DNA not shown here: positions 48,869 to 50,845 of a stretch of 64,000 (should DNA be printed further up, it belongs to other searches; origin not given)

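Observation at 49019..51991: Orphan minor-pilin-like operon with a giant PilX-like beta-helix protein in a lower-GC island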

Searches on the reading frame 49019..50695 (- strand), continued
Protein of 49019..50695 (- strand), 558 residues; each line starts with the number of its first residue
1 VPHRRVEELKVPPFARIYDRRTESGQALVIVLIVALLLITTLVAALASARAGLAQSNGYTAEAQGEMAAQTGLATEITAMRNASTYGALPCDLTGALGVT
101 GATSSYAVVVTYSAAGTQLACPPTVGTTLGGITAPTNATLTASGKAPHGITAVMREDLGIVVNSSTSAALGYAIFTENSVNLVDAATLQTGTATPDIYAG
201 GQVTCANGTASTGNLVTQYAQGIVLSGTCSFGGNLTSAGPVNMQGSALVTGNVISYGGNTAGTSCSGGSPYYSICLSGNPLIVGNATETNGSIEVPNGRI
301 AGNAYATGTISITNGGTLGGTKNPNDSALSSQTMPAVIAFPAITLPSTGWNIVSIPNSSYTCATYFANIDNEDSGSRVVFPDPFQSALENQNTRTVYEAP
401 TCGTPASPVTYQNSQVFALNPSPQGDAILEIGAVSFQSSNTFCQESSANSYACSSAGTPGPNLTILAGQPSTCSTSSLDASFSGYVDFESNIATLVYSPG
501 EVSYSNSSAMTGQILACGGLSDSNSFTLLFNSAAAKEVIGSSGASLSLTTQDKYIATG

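Call 64: find_encoding_contigs(protein=P0116, flank=10000, max_places=1)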
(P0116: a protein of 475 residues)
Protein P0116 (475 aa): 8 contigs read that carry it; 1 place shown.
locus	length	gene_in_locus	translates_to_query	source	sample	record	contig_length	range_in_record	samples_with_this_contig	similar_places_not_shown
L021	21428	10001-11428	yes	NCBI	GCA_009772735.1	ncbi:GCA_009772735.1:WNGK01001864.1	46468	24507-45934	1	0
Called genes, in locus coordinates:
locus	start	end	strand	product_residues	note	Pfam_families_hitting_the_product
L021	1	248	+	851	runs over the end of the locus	PF01411:tRNA-synt_2c, PF07973:tRNA_SAD, PF02272:DHHA1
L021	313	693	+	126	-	PF03652:RuvX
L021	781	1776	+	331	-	PF02618:YceG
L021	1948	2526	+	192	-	-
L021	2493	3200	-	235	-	-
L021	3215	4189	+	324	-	PF00437:T2SSE, PF13555:AAA_29 (weak)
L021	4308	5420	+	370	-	PF00437:T2SSE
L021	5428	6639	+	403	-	PF28597:T2SSF_N, PF00482:T2SSF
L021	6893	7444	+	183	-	PF07963:N_methyl (weak)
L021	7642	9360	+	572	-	-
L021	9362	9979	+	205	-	-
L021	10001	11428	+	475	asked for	-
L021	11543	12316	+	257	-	PF06750:A24_N_bact, PF01478:Peptidase_A24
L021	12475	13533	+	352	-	PF11104:PilM_2, PF25216:Volactin (faint), PF14450:FtsA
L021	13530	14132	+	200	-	PF05137:PilN (weak)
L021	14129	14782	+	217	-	PF04350:PilO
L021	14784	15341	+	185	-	-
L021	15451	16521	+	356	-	PF01321:Creatinase_N, PF00557:Peptidase_M24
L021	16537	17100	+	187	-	PF08207:EFP_N, PF01132:EFP, PF09285:Elong-fact-P_C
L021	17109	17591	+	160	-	PF01029:NusB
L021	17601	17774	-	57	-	PF02416:TatA_B_E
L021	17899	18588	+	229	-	PF02585:PIG-L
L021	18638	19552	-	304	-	PF03747:ADP_ribosyl_GH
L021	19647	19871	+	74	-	-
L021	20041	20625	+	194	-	PF00156:Pribosyltran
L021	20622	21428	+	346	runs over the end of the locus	PF02729:OTCace_N, PF00185:OTCace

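Call 66: list_cluster_members(proteins=[P0211, P0116, P0225, P0206, P0237, P0242, P0078, P0009, P0199, P0222])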
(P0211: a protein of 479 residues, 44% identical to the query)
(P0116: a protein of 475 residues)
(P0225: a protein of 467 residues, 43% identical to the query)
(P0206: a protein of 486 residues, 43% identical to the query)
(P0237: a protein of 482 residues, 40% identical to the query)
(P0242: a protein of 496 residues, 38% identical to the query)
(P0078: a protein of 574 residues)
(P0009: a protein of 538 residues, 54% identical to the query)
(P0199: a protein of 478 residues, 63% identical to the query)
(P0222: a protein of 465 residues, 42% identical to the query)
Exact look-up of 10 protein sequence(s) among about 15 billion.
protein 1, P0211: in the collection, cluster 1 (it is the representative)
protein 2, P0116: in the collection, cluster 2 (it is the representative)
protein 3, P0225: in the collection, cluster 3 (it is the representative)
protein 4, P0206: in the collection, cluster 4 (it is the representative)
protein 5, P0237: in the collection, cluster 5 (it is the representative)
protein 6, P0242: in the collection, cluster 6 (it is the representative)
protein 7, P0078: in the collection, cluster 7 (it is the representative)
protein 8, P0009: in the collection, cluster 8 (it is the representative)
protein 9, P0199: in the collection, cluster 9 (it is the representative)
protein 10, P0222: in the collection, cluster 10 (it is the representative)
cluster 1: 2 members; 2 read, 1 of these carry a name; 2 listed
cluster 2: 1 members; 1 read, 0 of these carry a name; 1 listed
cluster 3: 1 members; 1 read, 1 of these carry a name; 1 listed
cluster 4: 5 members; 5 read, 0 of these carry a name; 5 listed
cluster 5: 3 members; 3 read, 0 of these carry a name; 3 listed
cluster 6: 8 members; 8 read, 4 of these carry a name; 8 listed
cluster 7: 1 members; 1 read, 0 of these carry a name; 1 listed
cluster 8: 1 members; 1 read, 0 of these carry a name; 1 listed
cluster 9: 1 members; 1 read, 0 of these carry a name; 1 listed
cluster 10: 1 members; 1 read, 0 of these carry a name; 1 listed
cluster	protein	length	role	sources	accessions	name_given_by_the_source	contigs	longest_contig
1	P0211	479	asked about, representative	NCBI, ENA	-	-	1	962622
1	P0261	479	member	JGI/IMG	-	hypothetical protein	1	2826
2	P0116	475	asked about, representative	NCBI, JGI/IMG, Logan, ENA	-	-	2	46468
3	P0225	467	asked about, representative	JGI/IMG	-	hypothetical protein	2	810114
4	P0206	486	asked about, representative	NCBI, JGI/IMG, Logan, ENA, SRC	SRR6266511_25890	-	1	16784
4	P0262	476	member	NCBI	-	-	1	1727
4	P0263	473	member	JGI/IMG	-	-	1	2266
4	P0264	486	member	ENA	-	-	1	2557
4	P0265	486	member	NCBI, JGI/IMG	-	-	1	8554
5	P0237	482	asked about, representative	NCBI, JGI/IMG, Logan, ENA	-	-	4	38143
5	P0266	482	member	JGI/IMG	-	-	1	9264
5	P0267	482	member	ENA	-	-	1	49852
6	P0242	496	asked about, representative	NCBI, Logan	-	-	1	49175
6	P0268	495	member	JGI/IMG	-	cytoskeletal protein CcmA (bactofilin family)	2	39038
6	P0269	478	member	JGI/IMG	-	cytoskeletal protein CcmA (bactofilin family)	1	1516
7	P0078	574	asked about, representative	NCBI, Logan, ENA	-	-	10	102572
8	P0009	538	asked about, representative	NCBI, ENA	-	-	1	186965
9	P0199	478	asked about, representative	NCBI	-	-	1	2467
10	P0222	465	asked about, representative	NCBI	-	-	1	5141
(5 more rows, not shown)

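Call 71: search_protein_families(library=ncbifam, proteins=[L021:9362-9979:+, L019:5474-6112:+, L019:9380-10000:+, L020:9376-9990:+, L019:7636-9387:+, L020:7533-9344:+, L021:10001-11428:+, L019:10001-11440:+, L021:6893-7444:+, L001:7033-7608:+], max_evalue=0.1)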
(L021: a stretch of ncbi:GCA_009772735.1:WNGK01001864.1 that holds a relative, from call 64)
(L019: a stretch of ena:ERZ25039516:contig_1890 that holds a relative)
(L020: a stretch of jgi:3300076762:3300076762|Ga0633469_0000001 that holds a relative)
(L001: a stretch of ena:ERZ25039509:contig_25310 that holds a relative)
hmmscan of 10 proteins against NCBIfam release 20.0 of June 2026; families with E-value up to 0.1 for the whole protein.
L021:9362-9979:+ (205 aa): 2 families
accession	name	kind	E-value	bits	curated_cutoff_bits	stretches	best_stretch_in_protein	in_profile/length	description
TIGR02532.1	IV_pilin_GFxxxE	domain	0.0046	16.7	16.3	1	11-30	2-21/24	prepilin-type N-terminal cleavage/methylation domain-containing protein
NF047828.1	T3SSXpsI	equivalog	0.095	12.7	150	0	12-70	3-63/132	type II secretion system protein XpsI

L019:5474-6112:+ (212 aa): 8 families
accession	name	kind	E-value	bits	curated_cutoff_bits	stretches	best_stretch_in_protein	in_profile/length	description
TIGR02532.1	IV_pilin_GFxxxE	domain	0.00011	21.8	16.3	1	12-33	1-22/24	prepilin-type N-terminal cleavage/methylation domain-containing protein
NF041002.1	pilin_ComGF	equivalog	0.00036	20.8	80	1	13-76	2-62/139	competence type IV pilus minor pilin ComGF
TIGR02599.1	TIGR02599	subfamily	0.00042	19.7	256.5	0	14-66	1-53/361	Verru_Chthon cassette protein C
TIGR01708.2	typeII_sec_gspH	equivalog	0.0038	17.2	80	1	12-48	1-39/169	type II secretion system minor pseudopilin GspH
NF047828.1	T3SSXpsI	equivalog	0.014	15.4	150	1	12-65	1-50/132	type II secretion system protein XpsI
NF041013.1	T4P_ComGE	equivalog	0.02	15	49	1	13-51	4-42/83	competence type IV pilus minor pilin ComGE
NF038304.1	EPS_HpsC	equivalog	0.042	13.4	200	1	10-77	18-85/318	hormogonium polysaccharide secretion pseudopilin HpsC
TIGR01711.1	gspJ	equivalog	0.064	13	64.85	0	14-70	2-58/192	type II secretion system minor pseudopilin GspJ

L019:9380-10000:+ (206 aa): 6 families
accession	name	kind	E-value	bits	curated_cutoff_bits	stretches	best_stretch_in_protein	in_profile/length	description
TIGR02532.1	IV_pilin_GFxxxE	domain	0.00066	19.4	16.3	1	12-32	2-22/24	prepilin-type N-terminal cleavage/methylation domain-containing protein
NF041013.1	T4P_ComGE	equivalog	0.0021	18.1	49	1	13-59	5-51/83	competence type IV pilus minor pilin ComGE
NF041002.1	pilin_ComGF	equivalog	0.0035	17.6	80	1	12-71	2-59/139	competence type IV pilus minor pilin ComGF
TIGR02599.1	TIGR02599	subfamily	0.0038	16.5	256.5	1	13-68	1-56/361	Verru_Chthon cassette protein C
NF038304.1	EPS_HpsC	equivalog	0.0067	16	200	1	8-77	17-86/318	hormogonium polysaccharide secretion pseudopilin HpsC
TIGR01707.1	gspI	equivalog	0.039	14.4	44.35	1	13-57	1-41/101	type II secretion system minor pseudopilin GspI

L020:9376-9990:+ (204 aa): 4 families
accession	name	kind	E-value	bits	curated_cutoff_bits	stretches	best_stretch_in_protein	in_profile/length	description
TIGR02599.1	TIGR02599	subfamily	0.00053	19.3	256.5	1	2-57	3-58/361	Verru_Chthon cassette protein C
TIGR01707.1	gspI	equivalog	0.034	14.6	44.35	1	1-32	2-33/101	type II secretion system minor pseudopilin GspI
NF047828.1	T3SSXpsI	equivalog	0.059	13.4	150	0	2-53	5-58/132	type II secretion system protein XpsI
NF041013.1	T4P_ComGE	equivalog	0.083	13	49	0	2-34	7-39/83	competence type IV pilus minor pilin ComGE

L019:7636-9387:+ (583 aa): 3 families
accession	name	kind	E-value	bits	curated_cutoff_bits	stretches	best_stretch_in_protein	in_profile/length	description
TIGR02523.1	type_IV_pilV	equivalog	0.0052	17.3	52.2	1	22-84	2-64/139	type IV pilus modification protein PilV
TIGR02532.1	IV_pilin_GFxxxE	domain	0.028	14.3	16.3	1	22-37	2-17/24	prepilin-type N-terminal cleavage/methylation domain-containing protein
NF006453.0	PRK08808.1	equivalog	0.066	12.3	295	1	20-77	5-55/211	type II secretion system protein J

L020:7533-9344:+ (603 aa): 4 families
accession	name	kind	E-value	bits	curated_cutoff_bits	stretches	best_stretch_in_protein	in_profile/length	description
TIGR02523.1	type_IV_pilV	equivalog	0.00016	22.1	52.2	1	34-108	2-75/139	type IV pilus modification protein PilV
NF006453.0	PRK08808.1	equivalog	0.017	14.2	295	1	31-107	4-72/211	type II secretion system protein J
NF007660.0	PRK10332.1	equivalog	0.049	14.1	86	0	27-71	2-46/107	prepilin-type N-terminal cleavage/methylation domain-containing protein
NF041013.1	T4P_ComGE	equivalog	0.092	12.9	49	0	34-55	4-25/83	competence type IV pilus minor pilin ComGE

L021:10001-11428:+ (475 aa): 1 family
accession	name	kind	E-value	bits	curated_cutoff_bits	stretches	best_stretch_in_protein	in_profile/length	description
NF037980.1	T2SS_GspK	equivalog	0.0016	18.1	130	1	8-71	1-64/307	type II secretion system minor pseudopilin GspK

L019:10001-11440:+ (479 aa): 1 family
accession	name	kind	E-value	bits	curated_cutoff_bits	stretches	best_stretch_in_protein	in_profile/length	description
NF037980.1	T2SS_GspK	equivalog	0.0063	16.1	130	1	13-72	1-60/307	type II secretion system minor pseudopilin GspK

L021:6893-7444:+ (183 aa): 14 families
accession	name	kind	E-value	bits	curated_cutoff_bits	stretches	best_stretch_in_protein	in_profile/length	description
NF041775.1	typeIV_PilA_Myxo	equivalog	6.7e-13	49.1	400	1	12-82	9-79/214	type IV pilin protein PilA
TIGR01710.1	typeII_sec_gspG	equivalog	6.2e-12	45.7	88.85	1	15-85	2-72/134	type II secretion system major pseudopilin GspG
TIGR01708.2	typeII_sec_gspH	equivalog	2.2e-09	37.6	80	1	13-51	1-40/169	type II secretion system minor pseudopilin GspH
NF040999.1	pilin_ComGC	equivalog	3.5e-08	33.5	75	1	13-57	1-44/84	competence type IV pilus major pilin ComGC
TIGR02532.1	IV_pilin_GFxxxE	domain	6.4e-08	32.1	16.3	1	13-36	1-24/24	prepilin-type N-terminal cleavage/methylation domain-containing protein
NF007862.0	PRK10574.1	equivalog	1.6e-07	31.5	138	1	12-40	3-31/145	prepilin peptidase-dependent pilin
NF007800.0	PRK10506.1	equivalog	2.9e-05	24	158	1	9-62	4-57/163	prepilin peptidase-dependent protein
NF038303.1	EPS_HpsB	equivalog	3.4e-05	23.9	150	1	13-107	2-97/211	hormogonium polysaccharide secretion pseudopilin HpsB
TIGR02596.1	TIGR02596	subfamily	0.00014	22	70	1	16-52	1-36/196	Verru_Chthon cassette protein D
NF041013.1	T4P_ComGE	equivalog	0.00021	21.3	49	1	14-62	4-52/83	competence type IV pilus minor pilin ComGE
NF040982.1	ComGD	equivalog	0.0044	17.4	70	1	13-40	1-27/139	competence type IV pilus minor pilin ComGD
NF007848.0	PRK10557.1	equivalog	0.019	14.3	120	1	7-52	4-48/192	prepilin peptidase-dependent protein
NF038304.1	EPS_HpsC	equivalog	0.057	13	200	1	7-37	14-43/318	hormogonium polysaccharide secretion pseudopilin HpsC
NF047828.1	T3SSXpsI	equivalog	0.06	13.4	150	1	13-59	1-45/132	type II secretion system protein XpsI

L001:7033-7608:+ (191 aa): 21 families
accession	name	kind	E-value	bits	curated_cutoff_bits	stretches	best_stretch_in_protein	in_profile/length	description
NF041775.1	typeIV_PilA_Myxo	equivalog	8.7e-13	48.7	400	1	17-77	7-67/214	type IV pilin protein PilA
TIGR01710.1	typeII_sec_gspG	equivalog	6.4e-11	42.4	88.85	1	22-72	2-52/134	type II secretion system major pseudopilin GspG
NF040999.1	pilin_ComGC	equivalog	1.2e-10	41.4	75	1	20-78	1-59/84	competence type IV pilus major pilin ComGC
TIGR01708.2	typeII_sec_gspH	equivalog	1.8e-10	41.1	80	1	20-80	1-61/169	type II secretion system minor pseudopilin GspH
TIGR02532.1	IV_pilin_GFxxxE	domain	3.1e-07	29.9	16.3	1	22-43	3-24/24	prepilin-type N-terminal cleavage/methylation domain-containing protein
NF007862.0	PRK10574.1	equivalog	3.8e-07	30.3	138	1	19-58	3-42/145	prepilin peptidase-dependent pilin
NF041013.1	T4P_ComGE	equivalog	7.4e-06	26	49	1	21-77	4-61/83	competence type IV pilus minor pilin ComGE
TIGR02596.1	TIGR02596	subfamily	1e-05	25.7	70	1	23-66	1-44/196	Verru_Chthon cassette protein D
NF040982.1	ComGD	equivalog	0.00011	22.6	70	1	20-67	1-48/139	competence type IV pilus minor pilin ComGD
NF041002.1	pilin_ComGF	equivalog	0.00033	20.9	80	1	20-59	1-40/139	competence type IV pilus minor pilin ComGF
NF007800.0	PRK10506.1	equivalog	0.00052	19.9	158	1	18-67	6-55/163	prepilin peptidase-dependent protein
NF038304.1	EPS_HpsC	equivalog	0.00058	19.5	200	1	15-66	15-70/318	hormogonium polysaccharide secretion pseudopilin HpsC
TIGR02523.1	type_IV_pilV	equivalog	0.0011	19.5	52.2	1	21-65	2-49/139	type IV pilus modification protein PilV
TIGR02599.1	TIGR02599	subfamily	0.0016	17.8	256.5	1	22-61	1-40/361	Verru_Chthon cassette protein C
TIGR01711.1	gspJ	equivalog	0.0045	16.8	64.85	1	22-79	2-63/192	type II secretion system minor pseudopilin GspJ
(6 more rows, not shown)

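Call 72: find_related_loci(query=A1, collection=metagenome_contigs, flank=10000)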
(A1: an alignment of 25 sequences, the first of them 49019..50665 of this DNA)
Query A1 (548 aa) in metagenome_contigs; peptide patterns used: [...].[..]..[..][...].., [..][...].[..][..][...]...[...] (x = any residue, [..] = any of these).
56 stretches matched a pattern; 24 encode a relative of the query (tblastn E <= 1e-3); 24 distinct loci.
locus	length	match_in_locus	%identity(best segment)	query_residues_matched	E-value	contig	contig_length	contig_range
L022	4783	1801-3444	100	1-548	0e+0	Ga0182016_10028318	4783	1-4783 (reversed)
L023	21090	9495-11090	60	6-548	0e+0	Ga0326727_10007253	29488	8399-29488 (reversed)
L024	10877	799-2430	55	1-548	4e-165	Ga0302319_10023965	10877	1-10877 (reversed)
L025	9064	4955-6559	53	6-548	6e-154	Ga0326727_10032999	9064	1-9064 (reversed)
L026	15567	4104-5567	44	11-525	3e-108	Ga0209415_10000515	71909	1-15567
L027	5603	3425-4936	40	10-545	7e-102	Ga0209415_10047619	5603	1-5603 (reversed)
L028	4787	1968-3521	39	10-545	4e-100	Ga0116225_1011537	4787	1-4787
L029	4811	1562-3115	39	10-545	4e-100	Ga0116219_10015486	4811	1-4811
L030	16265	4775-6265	40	6-535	2e-96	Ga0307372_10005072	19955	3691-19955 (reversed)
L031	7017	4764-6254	40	6-535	2e-96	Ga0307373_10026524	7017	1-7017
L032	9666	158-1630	41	7-530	2e-95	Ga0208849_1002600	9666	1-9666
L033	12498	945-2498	40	6-545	3e-94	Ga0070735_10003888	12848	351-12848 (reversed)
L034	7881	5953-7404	39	31-545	6e-94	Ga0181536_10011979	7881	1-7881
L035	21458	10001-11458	39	11-532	3e-93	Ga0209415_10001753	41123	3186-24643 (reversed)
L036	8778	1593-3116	37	7-545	9e-90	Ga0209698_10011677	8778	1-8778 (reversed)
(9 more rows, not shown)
